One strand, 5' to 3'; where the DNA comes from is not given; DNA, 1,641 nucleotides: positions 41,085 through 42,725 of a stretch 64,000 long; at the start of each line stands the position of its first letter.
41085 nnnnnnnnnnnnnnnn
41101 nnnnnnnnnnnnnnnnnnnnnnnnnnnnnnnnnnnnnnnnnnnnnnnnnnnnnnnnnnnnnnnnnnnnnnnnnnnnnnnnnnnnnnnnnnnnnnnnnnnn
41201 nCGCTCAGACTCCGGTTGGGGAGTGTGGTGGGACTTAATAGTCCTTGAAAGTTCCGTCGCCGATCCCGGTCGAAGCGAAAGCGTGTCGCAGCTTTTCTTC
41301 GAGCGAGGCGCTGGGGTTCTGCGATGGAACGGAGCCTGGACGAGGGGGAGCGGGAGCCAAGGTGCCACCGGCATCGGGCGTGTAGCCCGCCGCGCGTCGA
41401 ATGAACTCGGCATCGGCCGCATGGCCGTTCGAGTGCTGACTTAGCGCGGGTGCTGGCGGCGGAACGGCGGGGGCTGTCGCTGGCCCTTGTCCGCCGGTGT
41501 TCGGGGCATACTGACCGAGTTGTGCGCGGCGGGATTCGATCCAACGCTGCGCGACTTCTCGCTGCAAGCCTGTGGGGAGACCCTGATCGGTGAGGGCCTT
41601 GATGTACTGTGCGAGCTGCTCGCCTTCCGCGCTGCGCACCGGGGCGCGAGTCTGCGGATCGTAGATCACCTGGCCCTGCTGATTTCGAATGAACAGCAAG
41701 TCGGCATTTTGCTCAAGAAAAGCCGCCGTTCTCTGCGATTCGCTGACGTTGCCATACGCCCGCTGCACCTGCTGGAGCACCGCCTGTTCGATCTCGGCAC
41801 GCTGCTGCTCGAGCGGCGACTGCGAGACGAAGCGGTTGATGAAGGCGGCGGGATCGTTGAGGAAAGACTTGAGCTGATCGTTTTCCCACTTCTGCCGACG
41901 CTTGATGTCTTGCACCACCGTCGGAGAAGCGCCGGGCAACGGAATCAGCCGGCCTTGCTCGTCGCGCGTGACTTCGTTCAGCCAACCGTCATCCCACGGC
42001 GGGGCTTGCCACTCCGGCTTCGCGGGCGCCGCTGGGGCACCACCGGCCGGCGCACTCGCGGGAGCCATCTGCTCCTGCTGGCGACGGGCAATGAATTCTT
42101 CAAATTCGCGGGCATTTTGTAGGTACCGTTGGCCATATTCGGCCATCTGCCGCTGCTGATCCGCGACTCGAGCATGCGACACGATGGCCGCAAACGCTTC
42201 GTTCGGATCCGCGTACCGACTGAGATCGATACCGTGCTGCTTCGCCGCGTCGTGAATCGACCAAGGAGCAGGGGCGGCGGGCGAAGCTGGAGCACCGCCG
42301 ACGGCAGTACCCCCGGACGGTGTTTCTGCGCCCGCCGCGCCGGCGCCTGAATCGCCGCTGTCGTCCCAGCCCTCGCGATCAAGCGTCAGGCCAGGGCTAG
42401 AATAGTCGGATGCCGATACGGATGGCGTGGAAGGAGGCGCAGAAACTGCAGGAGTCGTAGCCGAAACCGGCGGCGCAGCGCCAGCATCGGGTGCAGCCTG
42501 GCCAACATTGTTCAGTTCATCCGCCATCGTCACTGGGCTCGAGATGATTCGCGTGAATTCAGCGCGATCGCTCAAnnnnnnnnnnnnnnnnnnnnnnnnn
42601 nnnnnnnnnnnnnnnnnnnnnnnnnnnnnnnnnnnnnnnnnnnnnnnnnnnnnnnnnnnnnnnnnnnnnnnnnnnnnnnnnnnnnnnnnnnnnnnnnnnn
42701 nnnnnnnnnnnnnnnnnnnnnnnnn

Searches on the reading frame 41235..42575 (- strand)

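Call 12: search_protein_families(library=pfam, max_evalue=0.01, proteins=[window:41235-42575:-])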
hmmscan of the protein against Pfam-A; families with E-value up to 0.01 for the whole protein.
window:41235-42575:- (446 aa): 0 families

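Call 13: search_protein_families(library=phrogs, max_evalue=0.01, proteins=[window:41235-42575:-])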
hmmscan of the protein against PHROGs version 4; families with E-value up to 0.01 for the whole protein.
window:41235-42575:- (446 aa): 1 family
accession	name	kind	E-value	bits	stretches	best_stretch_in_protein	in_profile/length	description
phrog_26112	-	unknown function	0.008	17.1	0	25-95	29-99/166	-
